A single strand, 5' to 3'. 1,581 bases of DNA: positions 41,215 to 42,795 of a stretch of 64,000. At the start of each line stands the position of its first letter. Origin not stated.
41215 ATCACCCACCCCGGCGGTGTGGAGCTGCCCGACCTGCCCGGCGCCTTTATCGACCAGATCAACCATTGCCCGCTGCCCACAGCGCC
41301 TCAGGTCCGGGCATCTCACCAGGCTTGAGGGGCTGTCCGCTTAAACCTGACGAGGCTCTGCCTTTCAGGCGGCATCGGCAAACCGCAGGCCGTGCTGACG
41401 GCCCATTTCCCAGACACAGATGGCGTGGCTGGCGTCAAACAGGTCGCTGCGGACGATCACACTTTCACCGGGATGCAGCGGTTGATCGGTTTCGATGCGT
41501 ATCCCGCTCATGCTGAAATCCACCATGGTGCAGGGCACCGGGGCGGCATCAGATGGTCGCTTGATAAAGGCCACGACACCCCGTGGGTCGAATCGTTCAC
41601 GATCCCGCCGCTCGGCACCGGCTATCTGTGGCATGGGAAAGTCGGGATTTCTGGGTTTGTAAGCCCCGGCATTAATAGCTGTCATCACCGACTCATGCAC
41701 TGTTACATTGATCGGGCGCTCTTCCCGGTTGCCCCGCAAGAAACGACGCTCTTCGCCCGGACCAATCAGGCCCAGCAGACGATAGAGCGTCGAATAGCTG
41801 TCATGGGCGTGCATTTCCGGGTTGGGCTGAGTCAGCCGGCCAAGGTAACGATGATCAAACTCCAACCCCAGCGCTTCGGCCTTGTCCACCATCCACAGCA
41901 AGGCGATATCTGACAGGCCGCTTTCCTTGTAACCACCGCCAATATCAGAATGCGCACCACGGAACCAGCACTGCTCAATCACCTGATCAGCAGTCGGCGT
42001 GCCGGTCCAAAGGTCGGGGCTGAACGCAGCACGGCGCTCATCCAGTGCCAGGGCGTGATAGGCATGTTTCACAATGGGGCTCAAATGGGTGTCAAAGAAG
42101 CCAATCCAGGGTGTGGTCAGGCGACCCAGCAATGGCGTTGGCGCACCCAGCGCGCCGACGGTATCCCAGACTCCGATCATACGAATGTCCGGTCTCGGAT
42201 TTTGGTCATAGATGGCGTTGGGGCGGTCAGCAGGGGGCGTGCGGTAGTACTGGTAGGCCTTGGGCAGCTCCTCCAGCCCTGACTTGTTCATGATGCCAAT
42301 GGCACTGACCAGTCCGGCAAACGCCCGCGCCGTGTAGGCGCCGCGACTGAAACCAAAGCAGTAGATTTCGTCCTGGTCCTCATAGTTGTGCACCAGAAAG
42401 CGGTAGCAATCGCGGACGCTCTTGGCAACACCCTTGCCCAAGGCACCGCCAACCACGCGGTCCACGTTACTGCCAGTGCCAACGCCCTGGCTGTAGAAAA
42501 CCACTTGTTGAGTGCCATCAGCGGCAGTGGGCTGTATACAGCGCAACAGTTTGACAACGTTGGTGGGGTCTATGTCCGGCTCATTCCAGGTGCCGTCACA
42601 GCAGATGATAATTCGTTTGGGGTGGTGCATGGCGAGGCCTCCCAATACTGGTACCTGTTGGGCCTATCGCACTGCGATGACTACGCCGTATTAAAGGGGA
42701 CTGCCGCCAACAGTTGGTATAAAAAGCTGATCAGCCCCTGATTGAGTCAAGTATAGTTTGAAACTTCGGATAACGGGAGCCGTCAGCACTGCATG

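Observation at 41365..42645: DUF2235 (Tle1-type alpha/beta hydrolase) fused to a PilZ-like c-di-GMP-binding domain, with no T6SS nearby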

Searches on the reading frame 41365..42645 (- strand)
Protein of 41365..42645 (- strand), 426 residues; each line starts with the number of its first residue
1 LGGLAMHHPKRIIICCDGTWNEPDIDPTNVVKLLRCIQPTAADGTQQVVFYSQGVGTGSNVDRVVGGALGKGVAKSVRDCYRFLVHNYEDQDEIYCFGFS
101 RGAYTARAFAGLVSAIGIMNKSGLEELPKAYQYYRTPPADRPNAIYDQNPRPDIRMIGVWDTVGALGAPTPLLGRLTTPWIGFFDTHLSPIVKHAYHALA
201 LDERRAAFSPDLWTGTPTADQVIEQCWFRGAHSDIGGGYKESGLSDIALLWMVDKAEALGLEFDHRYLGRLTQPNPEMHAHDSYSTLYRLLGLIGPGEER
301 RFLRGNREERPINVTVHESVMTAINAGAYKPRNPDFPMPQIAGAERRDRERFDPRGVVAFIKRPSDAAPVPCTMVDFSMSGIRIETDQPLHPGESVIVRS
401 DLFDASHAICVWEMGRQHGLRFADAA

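Call 3: search_protein_families(library=pfam, proteins=[window:41365-42645:-], max_evalue=10)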
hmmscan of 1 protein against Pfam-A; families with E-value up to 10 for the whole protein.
window:41365-42645:- (426 aa): 2 families
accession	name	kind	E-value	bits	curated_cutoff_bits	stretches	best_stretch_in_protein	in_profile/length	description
PF09994.14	T6SS_Tle1-like_cat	-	1.1e-84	284.6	27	1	10-254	1-286/287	T6SS, Phospholipase effector Tle1-like, catalytic domain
PF07238.19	PilZ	-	2.2e-06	28.4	22.5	1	345-409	1-63/102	PilZ domain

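Call 4: search_protein_families(library=ncbifam, proteins=[window:41365-42645:-], max_evalue=10)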
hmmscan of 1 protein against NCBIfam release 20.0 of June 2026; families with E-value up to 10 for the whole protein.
window:41365-42645:- (426 aa): 0 families

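Call 5: find_homologous_proteins(query=window:41365-42645:-)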
Query window:41365-42645:- (426 aa): 5415 proteins with E <= 0.001 among 8000 candidates; the best 120 are listed.
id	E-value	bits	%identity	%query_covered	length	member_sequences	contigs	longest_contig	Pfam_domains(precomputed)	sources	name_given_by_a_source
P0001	9.7e-280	946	94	99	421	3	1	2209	PF07238.20,PF09994.15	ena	-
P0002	3.4e-193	661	67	99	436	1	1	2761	PF09994.15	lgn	-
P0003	1.3e-184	633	63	99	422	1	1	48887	PF09994.15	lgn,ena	-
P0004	3.9e-179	614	64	99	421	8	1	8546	PF09994.15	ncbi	-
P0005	6.4e-178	610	62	99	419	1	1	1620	PF09994.15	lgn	-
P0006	3.0e-176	605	59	99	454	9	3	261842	PF07238.20,PF09994.15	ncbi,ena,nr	ncbi:MAG: DUF2235 domain-containing protein [Pseudomonadales bacterium]|nr:DUF2235 domain-containing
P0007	4.3e-175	601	61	99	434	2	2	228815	PF09994.15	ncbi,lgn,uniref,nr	ncbi:DUF2235 domain-containing protein [Marinobacter zhejiangensis]|uniref:PilZ domain-containing pr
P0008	7.0e-172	591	60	99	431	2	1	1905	PF07238.20,PF09994.15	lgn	-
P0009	1.6e-168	579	58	99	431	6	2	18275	PF07238.20,PF09994.15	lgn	-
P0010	6.8e-168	577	59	98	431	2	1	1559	PF07238.20,PF09994.15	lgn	-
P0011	8.2e-158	544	58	97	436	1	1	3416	PF07238.20,PF09994.15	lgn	-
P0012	2.1e-157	543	58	98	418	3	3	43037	PF09994.15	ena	-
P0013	1.9e-156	540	58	98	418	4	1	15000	PF09994.15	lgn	-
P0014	4.7e-156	538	57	98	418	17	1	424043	PF09994.15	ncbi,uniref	ncbi:DUF2235 domain-containing protein [Rheinheimera fenheensis]|uniref:DUF2235 domain-containing pr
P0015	2.3e-155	536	58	97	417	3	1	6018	PF09994.15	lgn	-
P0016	1.6e-154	533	57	98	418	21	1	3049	PF09994.15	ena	-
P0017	3.1e-154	532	58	98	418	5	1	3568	PF09994.15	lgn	-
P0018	2.7e-153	529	57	98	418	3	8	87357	PF09994.15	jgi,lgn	jgi:hypothetical protein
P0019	6.4e-153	528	56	98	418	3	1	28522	PF07238.20,PF09994.15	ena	-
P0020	6.5e-153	528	56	98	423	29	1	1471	PF09994.15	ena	-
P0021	7.9e-153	528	57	97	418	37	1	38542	PF07238.20,PF09994.15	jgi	jgi:hypothetical protein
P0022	1.0e-152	527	56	98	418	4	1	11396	PF07238.20,PF09994.15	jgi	jgi:hypothetical protein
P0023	3.1e-152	526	57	98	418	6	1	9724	PF09994.15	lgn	-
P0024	4.0e-151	522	56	98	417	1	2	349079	PF07238.20,PF09994.15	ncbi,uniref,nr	ncbi:phospholipase effector Tle1 domain-containing protein [Rheinheimera maricola]|uniref:DUF2235 do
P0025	4.8e-151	522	55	98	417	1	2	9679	PF07238.20,PF09994.15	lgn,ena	-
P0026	5.3e-151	522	55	98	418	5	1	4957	PF07238.20,PF09994.15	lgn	-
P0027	5.1e-150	519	55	98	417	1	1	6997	PF07238.20,PF09994.15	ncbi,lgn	-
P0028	1.5e-149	517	56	98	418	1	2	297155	PF07238.20,PF09994.15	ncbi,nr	ncbi:DUF2235 domain-containing protein [Rheinheimera baltica]|nr:DUF2235 domain-containing protein [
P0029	1.8e-149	517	55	98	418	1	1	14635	PF07238.20,PF09994.15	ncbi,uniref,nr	ncbi:DUF2235 domain-containing protein [Rheinheimera baltica]|uniref:DUF2235 domain-containing prote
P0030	3.8e-149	516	55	98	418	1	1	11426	PF07238.20,PF09994.15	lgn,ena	-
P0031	3.1e-148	513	55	97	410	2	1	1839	PF09994.15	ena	-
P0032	4.4e-148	512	54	98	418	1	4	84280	PF07238.20,PF09994.15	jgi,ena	-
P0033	6.3e-147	508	54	98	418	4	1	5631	PF09994.15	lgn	-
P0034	9.5e-145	501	53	98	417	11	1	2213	PF07238.20,PF09994.15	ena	-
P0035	2.3e-141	490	51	98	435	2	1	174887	PF07238.20,PF09994.15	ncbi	ncbi:DUF2235 domain-containing protein [Rheinheimera gaetbuli]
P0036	7.9e-135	468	52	97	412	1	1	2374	PF09994.15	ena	-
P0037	1.2e-134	468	52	97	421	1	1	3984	PF09994.15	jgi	jgi:hypothetical protein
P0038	2.0e-134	467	52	97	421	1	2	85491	PF09994.15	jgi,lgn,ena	-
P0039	3.1e-134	466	52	97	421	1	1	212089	PF09994.15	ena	-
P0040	3.7e-134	466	52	97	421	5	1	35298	PF09994.15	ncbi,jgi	-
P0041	9.8e-134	465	50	97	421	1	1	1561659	PF09994.15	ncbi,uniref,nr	ncbi:DUF2235 domain-containing protein [Aliikangiella marina]|uniref:DUF2235 domain-containing prote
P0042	2.6e-132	460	51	97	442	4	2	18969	PF09994.15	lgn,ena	-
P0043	3.3e-132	460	50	97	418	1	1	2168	PF09994.15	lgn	-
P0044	6.9e-132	459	51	97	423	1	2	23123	PF09994.15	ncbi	-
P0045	5.2e-131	456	49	97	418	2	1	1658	PF09994.15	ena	-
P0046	6.5e-131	456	50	97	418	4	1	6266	PF09994.15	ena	-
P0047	2.3e-130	454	49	97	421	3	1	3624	PF09994.15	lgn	-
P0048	2.8e-130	453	49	97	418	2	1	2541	PF09994.15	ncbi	-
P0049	2.9e-130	453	49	97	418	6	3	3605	PF09994.15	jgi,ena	-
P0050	1.2e-129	451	49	97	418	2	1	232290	PF09994.15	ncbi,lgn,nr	ncbi:MAG: DUF2235 domain-containing protein [Gammaproteobacteria bacterium]|nr:DUF2235 domain-contai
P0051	1.6e-129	451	50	98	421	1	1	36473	PF09994.15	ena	-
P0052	1.9e-129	451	49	97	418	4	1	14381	PF09994.15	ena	-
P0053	2.5e-129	450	49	97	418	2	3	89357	PF09994.15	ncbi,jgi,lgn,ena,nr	ncbi:hypothetical protein A9Q90_00990 [Gammaproteobacteria bacterium 54_18_T64]|nr:hypothetical prot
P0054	4.0e-129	450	48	97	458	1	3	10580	PF07238.20,PF09994.15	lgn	-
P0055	4.6e-129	449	49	97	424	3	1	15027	PF07238.20,PF09994.15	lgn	-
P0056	8.3e-129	449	49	97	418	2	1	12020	PF09994.15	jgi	-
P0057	1.7e-128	448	49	97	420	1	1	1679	PF07238.20,PF09994.15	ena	-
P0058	1.8e-128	447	49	97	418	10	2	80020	PF09994.15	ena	-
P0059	2.6e-128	447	49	97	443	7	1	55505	PF07238.20,PF09994.15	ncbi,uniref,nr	ncbi:DUF2235 domain-containing protein [Alkalimonas sp. MEB108]|uniref:DUF2235 domain-containing pro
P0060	4.5e-128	446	49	97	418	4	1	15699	PF09994.15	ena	-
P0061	5.0e-128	446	50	97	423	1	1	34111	PF09994.15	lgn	-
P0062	5.5e-128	446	48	97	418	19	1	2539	PF09994.15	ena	-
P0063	2.2e-127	444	49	97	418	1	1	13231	PF09994.15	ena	-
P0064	2.2e-127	444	50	97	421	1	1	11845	PF09994.15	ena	-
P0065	3.6e-127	443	50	98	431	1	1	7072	PF09994.15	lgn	-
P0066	3.7e-127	443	49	98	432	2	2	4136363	PF07238.20,PF09994.15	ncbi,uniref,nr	ncbi:phospholipase effector Tle1 domain-containing protein [Shewanella cyperi]|uniref:DUF2235 domain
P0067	4.3e-127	443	50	100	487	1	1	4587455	PF07238.20,PF09994.15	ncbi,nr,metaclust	ncbi:Hypothetical protein HDN1F_14590 [gamma proteobacterium HdN1]|nr:Hypothetical protein HDN1F_145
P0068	4.8e-127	443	48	97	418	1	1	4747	PF09994.15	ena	-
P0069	9.1e-127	442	50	97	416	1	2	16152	PF07238.20,PF09994.15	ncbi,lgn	-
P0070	4.4e-126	440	49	97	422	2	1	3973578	PF09994.15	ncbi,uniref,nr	ncbi:DUF2235 domain-containing protein [Flocculibacter collagenilyticus]|uniref:DUF2235 domain-conta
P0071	7.1e-126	439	48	98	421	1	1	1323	PF07238.20,PF09994.15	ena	-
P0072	8.2e-126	439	48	97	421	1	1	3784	PF09994.15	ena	-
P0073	1.3e-123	432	48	97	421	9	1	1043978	PF09994.15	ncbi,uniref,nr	ncbi:DUF2235 domain-containing protein [Thalassomonas sp. RHCl1]|uniref:DUF2235 domain-containing pr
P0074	3.4e-123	430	49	97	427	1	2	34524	PF07238.20,PF09994.15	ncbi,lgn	-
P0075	5.3e-123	429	48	97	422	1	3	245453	PF09994.15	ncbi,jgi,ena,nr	ncbi:hypothetical protein A9Q89_01180 [Gammaproteobacteria bacterium 53_120_T64]|nr:hypothetical pro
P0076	1.9e-121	424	50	98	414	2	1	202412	PF09994.15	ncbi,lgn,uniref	ncbi:DUF2235 domain-containing protein [Rheinheimera sp.]|uniref:DUF2235 domain-containing protein n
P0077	2.4e-121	424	50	98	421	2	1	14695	PF09994.15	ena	-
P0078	1.4e-120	421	48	98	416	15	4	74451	PF09994.15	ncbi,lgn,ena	-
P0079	1.5e-120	421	49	97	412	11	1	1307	PF09994.15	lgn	-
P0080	1.0e-119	419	49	97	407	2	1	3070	PF09994.15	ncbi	-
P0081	4.6e-119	416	49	98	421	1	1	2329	PF07238.20,PF09994.15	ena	-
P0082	5.2e-118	413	49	97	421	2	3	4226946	PF09994.15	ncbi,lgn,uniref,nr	ncbi:phospholipase effector Tle1 domain-containing protein [Alkalimarinus sediminis]|uniref:DUF2235 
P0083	1.8e-117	411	47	99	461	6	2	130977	PF09994.15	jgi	jgi:uncharacterized protein (DUF2235 family)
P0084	4.2e-117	410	46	97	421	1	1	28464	PF09994.15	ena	-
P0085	2.2e-116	408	47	99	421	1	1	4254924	PF09994.15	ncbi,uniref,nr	ncbi:phospholipase effector Tle1 domain-containing protein [Alkalimarinus alittae]|uniref:DUF2235 do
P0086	2.6e-116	407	46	97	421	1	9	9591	PF09994.15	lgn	-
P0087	1.0e-115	405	47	97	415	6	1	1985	PF09994.15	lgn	-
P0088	1.0e-115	405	46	97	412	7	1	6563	PF07238.20,PF09994.15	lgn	-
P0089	2.8e-115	404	48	97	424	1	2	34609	PF09994.15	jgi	-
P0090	4.9e-115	403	47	98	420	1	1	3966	PF07238.20,PF09994.15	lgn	-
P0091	3.5e-113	397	46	97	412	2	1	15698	PF07238.20,PF09994.15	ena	-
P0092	3.1e-111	391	46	98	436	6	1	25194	PF09994.15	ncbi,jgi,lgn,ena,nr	ncbi:MAG: DUF2235 domain-containing protein [Gammaproteobacteria bacterium]|nr:DUF2235 domain-contai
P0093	4.1e-111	390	44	98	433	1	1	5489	PF07238.20,PF09994.15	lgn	-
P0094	6.3e-111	390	47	97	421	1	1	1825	PF09994.15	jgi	jgi:hypothetical protein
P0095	1.7e-106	375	46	97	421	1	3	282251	PF09994.15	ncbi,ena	-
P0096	1.9e-105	372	46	97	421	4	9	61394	PF09994.15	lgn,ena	-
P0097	1.2e-102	362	54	74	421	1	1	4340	PF09994.15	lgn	-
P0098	1.2e-101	359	44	98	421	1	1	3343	PF09994.15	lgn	-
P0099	1.7e-99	352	46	90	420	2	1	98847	PF09994.15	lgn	-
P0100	2.4e-96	342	40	97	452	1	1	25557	PF09994.15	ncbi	-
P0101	3.1e-95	338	40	97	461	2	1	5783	PF09994.15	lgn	-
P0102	5.1e-94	334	40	97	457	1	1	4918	PF09994.15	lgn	-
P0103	5.2e-94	334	41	97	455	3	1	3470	PF09994.15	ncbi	-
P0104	9.7e-94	333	41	97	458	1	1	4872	PF09994.15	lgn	-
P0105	3.5e-92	328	52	66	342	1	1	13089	PF09994.15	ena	-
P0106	1.3e-91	326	47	76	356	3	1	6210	PF09994.15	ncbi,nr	ncbi:MAG: DUF2235 domain-containing protein [Chloroflexi bacterium]|nr:DUF2235 domain-containing pro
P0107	1.3e-91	326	39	97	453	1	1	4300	PF09994.15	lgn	-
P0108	3.0e-91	325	41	97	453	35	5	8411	PF09994.15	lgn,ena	-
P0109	7.4e-91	324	40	97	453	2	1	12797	PF09994.15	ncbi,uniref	ncbi:DUF2235 domain-containing protein [Trichloromonas sp.]|uniref:DUF2235 domain-containing protein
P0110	8.4e-91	323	41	97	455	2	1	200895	PF09994.15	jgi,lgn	jgi:hypothetical protein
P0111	1.8e-90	322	40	97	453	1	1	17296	PF07238.20,PF09994.15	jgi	jgi:T6SS, Phospholipase effector Tle1-like, catalytic domain/PilZ domain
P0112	2.2e-90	322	47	77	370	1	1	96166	PF09994.15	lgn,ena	-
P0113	2.6e-90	322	50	76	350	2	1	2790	PF09994.15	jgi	jgi:uncharacterized protein (DUF2235 family)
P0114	2.8e-90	322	49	73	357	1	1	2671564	PF09994.15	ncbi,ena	-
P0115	9.5e-90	320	49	81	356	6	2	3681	PF09994.15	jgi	jgi:uncharacterized protein (DUF2235 family)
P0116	1.6e-89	319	38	97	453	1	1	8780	PF09994.15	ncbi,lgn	-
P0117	2.5e-89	318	47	76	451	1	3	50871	PF09994.15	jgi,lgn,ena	-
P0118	2.6e-89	318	49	76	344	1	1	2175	PF09994.15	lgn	-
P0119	2.7e-89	318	50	69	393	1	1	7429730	PF09994.15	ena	-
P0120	2.7e-89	318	48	76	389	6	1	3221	PF09994.15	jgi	jgi:uncharacterized protein (DUF2235 family)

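Call 12: find_encoding_contigs(protein=P0003, flank=7000, max_places=1)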
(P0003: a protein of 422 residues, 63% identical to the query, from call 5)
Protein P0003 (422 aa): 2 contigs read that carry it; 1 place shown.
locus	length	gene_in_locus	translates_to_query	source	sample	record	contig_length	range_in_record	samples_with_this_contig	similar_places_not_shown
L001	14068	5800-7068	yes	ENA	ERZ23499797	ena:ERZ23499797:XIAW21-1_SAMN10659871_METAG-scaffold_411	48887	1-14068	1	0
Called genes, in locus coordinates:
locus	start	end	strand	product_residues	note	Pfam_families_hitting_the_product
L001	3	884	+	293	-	?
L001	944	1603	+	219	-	PF00072:Response_reg, PF00196:GerE, PF04545:Sigma70_r4 (weak), PF08281:Sigma70_r4_2 (weak)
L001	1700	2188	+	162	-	PF02036:SCP2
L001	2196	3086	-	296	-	PF01136:Peptidase_U32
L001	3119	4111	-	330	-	PF01136:Peptidase_U32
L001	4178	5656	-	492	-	PF04055:Radical_SAM, PF06969:HemN_C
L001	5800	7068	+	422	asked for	PF09994:T6SS_Tle1-like_cat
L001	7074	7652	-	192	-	PF11006:DUF2845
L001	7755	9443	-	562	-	PF00702:Hydrolase, PF12710:HAD (faint), PF13419:HAD_2, PF00702:Hydrolase, PF13419:HAD_2, PF13242:Hydrolase_like (weak)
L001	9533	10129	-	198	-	PF00440:TetR_N, PF13305:TetR_C_33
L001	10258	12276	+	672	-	PF00724:Oxidored_FMN, PF03486:HI0933_like, PF07992:Pyr_redox_2, PF00070:Pyr_redox (faint), PF00890:FAD_binding_2 (weak), PF01266:DAO (weak), PF12831:FAD_oxidored (weak), PF13450:NAD_binding_8, +1 more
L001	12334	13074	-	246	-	PF05275:CopB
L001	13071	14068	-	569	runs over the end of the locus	PF07732:Cu-oxidase_3, PF00394:Cu-oxidase, PF07731:Cu-oxidase_2, PF07732:Cu-oxidase_3 (weak)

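Call 13: find_encoding_contigs(protein=P0007, flank=7000, max_places=1)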
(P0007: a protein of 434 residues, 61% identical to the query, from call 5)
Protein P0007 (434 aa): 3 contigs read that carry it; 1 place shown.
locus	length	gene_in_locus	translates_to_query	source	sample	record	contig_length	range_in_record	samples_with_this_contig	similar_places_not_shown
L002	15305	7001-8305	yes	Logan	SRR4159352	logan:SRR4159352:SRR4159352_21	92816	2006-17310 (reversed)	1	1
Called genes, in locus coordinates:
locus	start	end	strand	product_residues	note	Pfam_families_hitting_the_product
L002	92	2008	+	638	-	PF13675:PilJ, PF00672:HAMP, PF07730:HisKA_3, PF13581:HATPase_c_2 (faint), PF02518:HATPase_c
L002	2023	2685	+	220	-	PF00072:Response_reg, PF00196:GerE, PF04545:Sigma70_r4 (weak), PF08281:Sigma70_r4_2 (weak)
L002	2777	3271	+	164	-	PF02036:SCP2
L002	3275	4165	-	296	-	PF01136:Peptidase_U32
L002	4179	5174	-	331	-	PF01136:Peptidase_U32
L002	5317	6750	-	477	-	PF04055:Radical_SAM, PF06969:HemN_C (weak)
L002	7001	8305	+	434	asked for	PF09994:T6SS_Tle1-like_cat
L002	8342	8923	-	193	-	PF11006:DUF2845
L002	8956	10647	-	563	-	PF00702:Hydrolase, PF12710:HAD (faint), PF13419:HAD_2, PF00702:Hydrolase, PF13419:HAD_2, PF13242:Hydrolase_like (weak)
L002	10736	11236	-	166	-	-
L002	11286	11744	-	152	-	-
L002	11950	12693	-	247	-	PF05275:CopB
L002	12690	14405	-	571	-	PF07732:Cu-oxidase_3, PF00394:Cu-oxidase, PF07731:Cu-oxidase_2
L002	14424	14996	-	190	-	PF13473:Cupredoxin_1 (weak), PF00127:Copper-bind (faint)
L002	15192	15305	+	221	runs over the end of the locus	PF00072:Response_reg, PF00486:Trans_reg_C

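Call 14: find_encoding_contigs(protein=P0014, flank=7000, max_places=1)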
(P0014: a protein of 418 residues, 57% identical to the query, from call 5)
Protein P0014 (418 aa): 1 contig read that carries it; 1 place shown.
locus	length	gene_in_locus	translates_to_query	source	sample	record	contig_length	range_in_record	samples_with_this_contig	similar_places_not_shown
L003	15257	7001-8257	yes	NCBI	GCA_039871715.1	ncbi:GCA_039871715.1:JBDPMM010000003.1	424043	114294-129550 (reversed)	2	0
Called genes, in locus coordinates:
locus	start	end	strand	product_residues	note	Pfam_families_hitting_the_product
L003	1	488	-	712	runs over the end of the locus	PF07715:Plug, PF00593:TonB_dep_Rec_b-barrel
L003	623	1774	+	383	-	PF03929:PepSY_TM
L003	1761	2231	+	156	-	PF27732:UCP029505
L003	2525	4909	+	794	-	PF13620:CarboxypepD_reg, PF00593:TonB_dep_Rec_b-barrel, PF14905:OMP_b-brl_3 (faint)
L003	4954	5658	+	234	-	PF00072:Response_reg, PF00486:Trans_reg_C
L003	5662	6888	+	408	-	PF00512:HisKA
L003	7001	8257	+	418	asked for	PF09994:T6SS_Tle1-like_cat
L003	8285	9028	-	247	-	PF01061:ABC2_membrane, PF12698:ABC2_membrane_3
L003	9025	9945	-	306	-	PF02463:SMC_N, PF00005:ABC_tran, PF13304:AAA_21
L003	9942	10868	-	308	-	PF00561:Abhydrolase_1, PF12146:Hydrolase_4 (weak), PF12697:Abhydrolase_6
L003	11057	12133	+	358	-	PF07730:HisKA_3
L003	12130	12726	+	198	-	PF00072:Response_reg, PF00196:GerE, PF08281:Sigma70_r4_2 (weak)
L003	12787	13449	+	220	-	PF00702:Hydrolase, PF13419:HAD_2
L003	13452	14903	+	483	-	PF01966:HD (weak), PF13286:HD_assoc (faint)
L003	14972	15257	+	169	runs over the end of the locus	PF12276:DUF3617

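Call 15: find_encoding_contigs(protein=P0066, flank=7000, max_places=1)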
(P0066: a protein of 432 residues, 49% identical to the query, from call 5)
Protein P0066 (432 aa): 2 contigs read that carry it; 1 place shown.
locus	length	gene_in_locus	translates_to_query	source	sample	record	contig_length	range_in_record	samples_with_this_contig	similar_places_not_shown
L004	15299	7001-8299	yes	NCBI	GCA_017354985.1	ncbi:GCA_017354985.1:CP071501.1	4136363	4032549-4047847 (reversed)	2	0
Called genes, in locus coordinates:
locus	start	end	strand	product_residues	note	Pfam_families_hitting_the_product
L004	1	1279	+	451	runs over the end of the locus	PF03486:HI0933_like (faint), PF07992:Pyr_redox_2, PF13434:Lys_Orn_oxgnase (weak), PF13738:Pyr_redox_3, PF00070:Pyr_redox, PF02852:Pyr_redox_dim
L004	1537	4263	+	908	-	PF00675:Peptidase_M16, PF05193:Peptidase_M16_C, PF00675:Peptidase_M16, PF05193:Peptidase_M16_C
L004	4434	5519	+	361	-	PF13424:TPR_12 (faint), PF13374:TPR_10 (faint), PF03544:TonB_C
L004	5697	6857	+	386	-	PF00990:GGDEF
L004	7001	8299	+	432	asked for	PF09994:T6SS_Tle1-like_cat, PF07238:PilZ (weak)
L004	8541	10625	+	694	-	PF05649:Peptidase_M13_N, PF01431:Peptidase_M13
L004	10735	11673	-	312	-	PF02678:Pirin, PF05726:Pirin_C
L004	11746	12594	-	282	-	PF00892:EamA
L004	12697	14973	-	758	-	PF22352:K319L-like_PKD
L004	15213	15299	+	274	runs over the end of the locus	-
